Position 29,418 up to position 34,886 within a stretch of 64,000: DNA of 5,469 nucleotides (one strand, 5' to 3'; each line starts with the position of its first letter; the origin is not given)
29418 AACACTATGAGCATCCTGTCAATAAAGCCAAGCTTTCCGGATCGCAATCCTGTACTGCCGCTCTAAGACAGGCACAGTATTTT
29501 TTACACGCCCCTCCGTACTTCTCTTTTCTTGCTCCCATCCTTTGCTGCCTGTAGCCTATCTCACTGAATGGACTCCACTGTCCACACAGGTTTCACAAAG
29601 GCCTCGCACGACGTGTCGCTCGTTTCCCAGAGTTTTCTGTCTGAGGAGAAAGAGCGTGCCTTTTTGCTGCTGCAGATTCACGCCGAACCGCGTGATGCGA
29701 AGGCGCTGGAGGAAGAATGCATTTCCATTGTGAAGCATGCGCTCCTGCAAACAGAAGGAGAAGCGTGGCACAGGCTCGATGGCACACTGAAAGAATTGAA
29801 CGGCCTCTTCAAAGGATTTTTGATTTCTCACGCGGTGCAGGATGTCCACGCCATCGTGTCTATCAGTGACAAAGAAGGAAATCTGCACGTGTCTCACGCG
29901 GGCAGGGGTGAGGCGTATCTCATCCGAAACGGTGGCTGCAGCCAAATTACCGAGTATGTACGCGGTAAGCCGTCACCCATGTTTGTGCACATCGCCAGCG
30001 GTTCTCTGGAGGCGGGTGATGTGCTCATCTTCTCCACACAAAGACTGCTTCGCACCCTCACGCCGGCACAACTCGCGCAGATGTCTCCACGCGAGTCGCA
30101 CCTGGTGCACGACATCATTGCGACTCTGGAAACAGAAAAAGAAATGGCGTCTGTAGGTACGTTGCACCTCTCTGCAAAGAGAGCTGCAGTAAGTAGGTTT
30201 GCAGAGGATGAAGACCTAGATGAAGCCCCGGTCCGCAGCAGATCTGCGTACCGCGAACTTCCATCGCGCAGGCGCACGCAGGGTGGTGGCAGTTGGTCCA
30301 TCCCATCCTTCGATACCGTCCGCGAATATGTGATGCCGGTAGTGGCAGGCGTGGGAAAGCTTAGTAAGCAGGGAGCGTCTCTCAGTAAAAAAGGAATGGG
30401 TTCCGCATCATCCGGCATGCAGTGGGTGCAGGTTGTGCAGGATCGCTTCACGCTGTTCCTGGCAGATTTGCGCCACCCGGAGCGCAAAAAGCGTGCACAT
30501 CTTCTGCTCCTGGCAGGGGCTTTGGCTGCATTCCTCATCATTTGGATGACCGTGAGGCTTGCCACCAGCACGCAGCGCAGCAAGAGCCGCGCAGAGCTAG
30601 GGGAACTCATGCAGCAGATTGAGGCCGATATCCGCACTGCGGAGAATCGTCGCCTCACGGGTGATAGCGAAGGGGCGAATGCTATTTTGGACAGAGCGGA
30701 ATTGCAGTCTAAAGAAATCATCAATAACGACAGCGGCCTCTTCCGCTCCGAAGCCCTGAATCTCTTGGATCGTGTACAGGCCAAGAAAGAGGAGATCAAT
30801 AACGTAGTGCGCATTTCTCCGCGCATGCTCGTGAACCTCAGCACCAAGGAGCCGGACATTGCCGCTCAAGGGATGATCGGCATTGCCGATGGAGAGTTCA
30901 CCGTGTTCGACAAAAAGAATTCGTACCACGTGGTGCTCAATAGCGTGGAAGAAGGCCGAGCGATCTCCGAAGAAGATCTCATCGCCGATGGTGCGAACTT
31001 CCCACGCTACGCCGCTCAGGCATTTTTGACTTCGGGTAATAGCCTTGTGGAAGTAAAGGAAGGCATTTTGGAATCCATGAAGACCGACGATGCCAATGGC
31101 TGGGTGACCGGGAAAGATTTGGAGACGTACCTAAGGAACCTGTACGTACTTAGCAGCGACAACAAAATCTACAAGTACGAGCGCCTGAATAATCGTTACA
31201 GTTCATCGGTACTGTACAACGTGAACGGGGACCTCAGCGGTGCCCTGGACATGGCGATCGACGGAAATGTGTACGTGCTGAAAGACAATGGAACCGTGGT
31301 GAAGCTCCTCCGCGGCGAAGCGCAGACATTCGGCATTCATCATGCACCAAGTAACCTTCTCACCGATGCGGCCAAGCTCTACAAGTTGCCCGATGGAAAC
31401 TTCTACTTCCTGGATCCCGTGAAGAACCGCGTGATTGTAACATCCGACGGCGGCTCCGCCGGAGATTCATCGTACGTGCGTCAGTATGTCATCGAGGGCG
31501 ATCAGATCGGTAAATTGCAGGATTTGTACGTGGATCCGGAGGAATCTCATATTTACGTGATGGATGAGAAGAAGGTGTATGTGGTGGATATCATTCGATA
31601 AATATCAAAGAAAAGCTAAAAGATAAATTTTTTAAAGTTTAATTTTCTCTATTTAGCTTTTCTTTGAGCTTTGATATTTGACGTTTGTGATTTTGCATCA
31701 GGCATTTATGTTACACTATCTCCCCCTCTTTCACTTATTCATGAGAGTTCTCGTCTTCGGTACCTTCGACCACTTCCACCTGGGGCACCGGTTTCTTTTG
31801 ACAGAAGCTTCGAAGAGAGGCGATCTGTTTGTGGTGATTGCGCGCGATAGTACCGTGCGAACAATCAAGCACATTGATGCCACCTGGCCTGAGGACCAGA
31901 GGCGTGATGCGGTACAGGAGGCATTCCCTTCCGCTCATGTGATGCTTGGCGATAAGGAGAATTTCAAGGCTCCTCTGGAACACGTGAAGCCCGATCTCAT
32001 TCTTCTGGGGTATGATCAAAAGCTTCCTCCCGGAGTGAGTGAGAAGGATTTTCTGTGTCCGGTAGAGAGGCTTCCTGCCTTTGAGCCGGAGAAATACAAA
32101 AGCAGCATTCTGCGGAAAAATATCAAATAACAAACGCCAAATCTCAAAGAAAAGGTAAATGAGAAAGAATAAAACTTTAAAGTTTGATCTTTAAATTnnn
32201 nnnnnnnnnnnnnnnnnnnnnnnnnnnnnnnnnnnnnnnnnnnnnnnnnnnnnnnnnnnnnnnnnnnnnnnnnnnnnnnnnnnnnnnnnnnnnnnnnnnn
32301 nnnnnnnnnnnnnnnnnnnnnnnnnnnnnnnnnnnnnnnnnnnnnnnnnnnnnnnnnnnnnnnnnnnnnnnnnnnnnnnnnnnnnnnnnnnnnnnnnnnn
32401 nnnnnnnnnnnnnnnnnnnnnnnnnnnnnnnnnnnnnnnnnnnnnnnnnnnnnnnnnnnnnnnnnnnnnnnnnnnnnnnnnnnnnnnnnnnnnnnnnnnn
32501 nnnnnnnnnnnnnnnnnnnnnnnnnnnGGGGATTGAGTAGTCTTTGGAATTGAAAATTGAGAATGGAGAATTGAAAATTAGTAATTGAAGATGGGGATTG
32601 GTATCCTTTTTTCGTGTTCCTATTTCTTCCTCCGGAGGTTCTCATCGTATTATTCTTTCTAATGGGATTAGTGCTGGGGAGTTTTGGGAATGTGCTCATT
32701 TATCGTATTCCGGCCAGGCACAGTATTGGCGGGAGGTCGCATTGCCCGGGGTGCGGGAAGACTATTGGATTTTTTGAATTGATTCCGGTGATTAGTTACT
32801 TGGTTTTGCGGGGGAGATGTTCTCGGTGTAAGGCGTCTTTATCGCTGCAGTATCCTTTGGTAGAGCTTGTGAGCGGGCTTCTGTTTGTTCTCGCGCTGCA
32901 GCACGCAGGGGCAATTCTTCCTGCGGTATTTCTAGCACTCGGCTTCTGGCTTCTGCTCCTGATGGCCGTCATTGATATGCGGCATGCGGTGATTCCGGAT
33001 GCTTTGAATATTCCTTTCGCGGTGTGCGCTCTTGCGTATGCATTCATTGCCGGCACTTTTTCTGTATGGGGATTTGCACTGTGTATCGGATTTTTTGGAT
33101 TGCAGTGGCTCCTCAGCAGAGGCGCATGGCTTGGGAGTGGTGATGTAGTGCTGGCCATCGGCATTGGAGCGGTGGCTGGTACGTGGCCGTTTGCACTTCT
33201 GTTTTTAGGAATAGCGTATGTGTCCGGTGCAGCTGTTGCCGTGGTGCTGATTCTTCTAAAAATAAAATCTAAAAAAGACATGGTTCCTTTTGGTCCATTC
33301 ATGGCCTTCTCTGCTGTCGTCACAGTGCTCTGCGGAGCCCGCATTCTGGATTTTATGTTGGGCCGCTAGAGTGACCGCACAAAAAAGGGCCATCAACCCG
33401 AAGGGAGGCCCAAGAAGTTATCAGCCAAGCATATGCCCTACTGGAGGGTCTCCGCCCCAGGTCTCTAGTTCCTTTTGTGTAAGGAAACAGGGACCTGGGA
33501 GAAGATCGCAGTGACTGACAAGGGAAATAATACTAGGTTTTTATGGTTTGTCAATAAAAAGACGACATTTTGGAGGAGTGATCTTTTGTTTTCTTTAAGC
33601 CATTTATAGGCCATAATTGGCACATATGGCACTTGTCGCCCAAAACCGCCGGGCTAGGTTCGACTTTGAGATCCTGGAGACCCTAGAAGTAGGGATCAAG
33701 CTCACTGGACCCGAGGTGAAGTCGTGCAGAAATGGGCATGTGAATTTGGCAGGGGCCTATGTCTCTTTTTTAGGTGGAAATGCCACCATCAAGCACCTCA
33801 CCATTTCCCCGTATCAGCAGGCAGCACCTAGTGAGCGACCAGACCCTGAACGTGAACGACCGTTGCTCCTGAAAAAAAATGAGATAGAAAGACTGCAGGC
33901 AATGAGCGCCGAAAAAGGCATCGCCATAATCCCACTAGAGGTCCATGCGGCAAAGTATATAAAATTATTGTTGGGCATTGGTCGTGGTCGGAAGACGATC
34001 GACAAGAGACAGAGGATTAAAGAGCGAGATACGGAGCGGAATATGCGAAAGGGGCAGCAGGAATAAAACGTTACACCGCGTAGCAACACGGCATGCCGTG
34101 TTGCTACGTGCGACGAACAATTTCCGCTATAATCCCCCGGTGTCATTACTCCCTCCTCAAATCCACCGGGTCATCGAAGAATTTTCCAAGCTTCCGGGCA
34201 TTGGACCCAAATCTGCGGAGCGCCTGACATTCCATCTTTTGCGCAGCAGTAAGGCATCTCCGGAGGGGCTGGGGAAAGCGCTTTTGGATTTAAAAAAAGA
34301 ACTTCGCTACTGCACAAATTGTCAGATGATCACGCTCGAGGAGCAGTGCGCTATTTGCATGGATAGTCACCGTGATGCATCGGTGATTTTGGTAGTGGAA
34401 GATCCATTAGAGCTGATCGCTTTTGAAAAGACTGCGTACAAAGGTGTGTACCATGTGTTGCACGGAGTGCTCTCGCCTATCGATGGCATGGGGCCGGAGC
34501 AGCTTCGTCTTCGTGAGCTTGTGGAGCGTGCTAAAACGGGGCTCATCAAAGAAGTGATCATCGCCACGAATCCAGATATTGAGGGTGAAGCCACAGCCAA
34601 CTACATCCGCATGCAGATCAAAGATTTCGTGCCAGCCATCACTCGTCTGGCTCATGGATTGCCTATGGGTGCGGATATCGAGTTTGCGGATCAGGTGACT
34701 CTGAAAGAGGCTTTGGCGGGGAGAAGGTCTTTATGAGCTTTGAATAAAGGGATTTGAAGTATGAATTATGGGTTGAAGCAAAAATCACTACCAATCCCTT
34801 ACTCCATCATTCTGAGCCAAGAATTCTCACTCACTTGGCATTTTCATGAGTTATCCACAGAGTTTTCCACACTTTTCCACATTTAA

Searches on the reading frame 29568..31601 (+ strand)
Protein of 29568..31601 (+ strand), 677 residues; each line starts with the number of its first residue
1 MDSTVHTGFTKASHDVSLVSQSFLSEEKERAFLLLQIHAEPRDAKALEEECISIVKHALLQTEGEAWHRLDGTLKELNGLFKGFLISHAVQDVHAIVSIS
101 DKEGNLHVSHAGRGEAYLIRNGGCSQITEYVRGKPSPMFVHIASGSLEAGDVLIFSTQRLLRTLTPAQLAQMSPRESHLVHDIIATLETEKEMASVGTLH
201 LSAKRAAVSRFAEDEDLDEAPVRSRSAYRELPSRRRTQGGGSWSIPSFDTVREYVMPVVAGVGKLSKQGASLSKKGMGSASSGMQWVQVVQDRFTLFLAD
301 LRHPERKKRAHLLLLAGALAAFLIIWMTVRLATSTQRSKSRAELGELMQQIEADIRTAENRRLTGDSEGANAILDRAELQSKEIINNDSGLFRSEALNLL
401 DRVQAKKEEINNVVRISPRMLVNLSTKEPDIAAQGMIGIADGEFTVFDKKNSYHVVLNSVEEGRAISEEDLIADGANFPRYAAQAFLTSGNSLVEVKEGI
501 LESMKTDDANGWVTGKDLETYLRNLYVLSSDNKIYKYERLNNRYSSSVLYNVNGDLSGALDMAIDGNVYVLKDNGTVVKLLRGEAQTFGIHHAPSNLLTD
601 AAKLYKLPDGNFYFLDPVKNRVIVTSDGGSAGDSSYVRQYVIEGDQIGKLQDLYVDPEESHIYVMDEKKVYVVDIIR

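Call 38: find_homologous_proteins(query=window:29568-31601:+, max_evalue=1e-50)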
Query window:29568-31601:+ (677 aa): 447 proteins with E <= 1e-50 among 8000 candidates; the best 120 are listed.
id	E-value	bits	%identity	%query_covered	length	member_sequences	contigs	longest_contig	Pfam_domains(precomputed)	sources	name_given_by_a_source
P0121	0.0e+0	1493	100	100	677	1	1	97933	-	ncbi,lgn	-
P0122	9.2e-257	872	57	100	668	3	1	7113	-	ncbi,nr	ncbi:hypothetical protein HY213_01350 [Candidatus Peregrinibacteria bacterium]|nr:hypothetical prote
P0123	4.5e-245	833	57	100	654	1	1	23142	-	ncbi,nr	ncbi:hypothetical protein HYZ99_03050 [Candidatus Peregrinibacteria bacterium]|nr:hypothetical prote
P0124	4.8e-245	833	57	97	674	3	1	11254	-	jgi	-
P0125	7.4e-245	833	56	100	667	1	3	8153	-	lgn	-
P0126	1.1e-243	829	56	100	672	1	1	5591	-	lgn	-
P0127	9.6e-241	819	58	100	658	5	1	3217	-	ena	-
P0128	6.1e-239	813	56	100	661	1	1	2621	-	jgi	jgi:hypothetical protein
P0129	7.6e-239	813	54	100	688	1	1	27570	-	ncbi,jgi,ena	jgi:hypothetical protein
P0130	1.7e-238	812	56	100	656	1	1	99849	-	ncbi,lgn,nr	ncbi:MAG: hypothetical protein Q7R81_06680 [Candidatus Peregrinibacteria bacterium]|nr:hypothetical 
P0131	3.9e-238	810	54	100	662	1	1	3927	-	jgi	-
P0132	1.6e-237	808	54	100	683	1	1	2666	-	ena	-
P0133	5.5e-237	807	57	100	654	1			-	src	-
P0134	6.8e-237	806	55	100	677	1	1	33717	-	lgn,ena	-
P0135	6.8e-237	806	57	100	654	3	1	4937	-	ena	-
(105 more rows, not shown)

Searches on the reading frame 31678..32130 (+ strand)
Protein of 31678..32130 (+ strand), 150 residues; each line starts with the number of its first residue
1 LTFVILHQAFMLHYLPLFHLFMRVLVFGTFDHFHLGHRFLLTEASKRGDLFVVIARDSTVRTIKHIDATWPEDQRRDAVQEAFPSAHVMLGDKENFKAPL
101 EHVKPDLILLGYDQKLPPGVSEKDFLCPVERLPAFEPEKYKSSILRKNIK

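Call 46: search_protein_families(library=pfam, proteins=[window:31678-32130:+])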
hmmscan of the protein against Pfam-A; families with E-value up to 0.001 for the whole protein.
window:31678-32130:+ (150 aa): 1 family
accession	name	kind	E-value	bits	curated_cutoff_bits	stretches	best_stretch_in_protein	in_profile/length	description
PF01467.32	CTP_transf_like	-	1.4e-10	41.9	21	1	26-117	2-93/133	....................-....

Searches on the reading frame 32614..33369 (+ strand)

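Call 46: search_protein_families(library=pfam, proteins=[window:32614-33369:+])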
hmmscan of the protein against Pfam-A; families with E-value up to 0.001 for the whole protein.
window:32614-33369:+ (251 aa): 2 families
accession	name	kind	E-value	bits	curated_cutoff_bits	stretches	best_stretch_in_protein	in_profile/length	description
PF06750.18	A24_N_bact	-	2.6e-30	104.8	23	1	16-95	1-81/84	Bacterial Peptidase A24 N-terminal domain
PF01478.23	Peptidase_A24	-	1.7e-09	38.5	26.5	1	109-209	2-103/104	Type IV leader peptidase family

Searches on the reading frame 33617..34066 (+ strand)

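Call 95: search_protein_families(library=pfam, proteins=[window:33617-34066:+], max_evalue=0.001)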
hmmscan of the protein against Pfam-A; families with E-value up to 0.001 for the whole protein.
window:33617-34066:+ (149 aa): 1 family
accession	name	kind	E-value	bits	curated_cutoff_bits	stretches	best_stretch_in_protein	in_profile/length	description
PF01668.23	SmpB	-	4.2e-44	150.4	27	1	7-146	1-140/143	SmpB protein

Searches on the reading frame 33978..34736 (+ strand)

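Call 46: search_protein_families(library=pfam, proteins=[window:33978-34736:+])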
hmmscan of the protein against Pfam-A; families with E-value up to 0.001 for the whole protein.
window:33978-34736:+ (252 aa): 6 families
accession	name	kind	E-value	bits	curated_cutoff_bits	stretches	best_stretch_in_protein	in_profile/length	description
PF13662.12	Toprim_4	-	9.7e-22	77.4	25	1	135-213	1-73/85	Toprim domain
PF21176.3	RecR_HhH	-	1.2e-13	51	27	1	63-104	2-43/45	RecR, helix-hairpin-helix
PF21175.2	RecR_C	-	1.8e-09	37.3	22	1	227-250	1-24/24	RecR, C-terminal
PF01751.28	Toprim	-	2.1e-09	37.9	23.1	1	137-220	2-86/96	Toprim domain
PF00633.29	HHH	-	0.00043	20.4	24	0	66-82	10-26/30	Helix-hairpin-helix motif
PF14520.12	HHH_5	-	0.00085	20.2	27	0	66-86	34-54/57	Helix-hairpin-helix domain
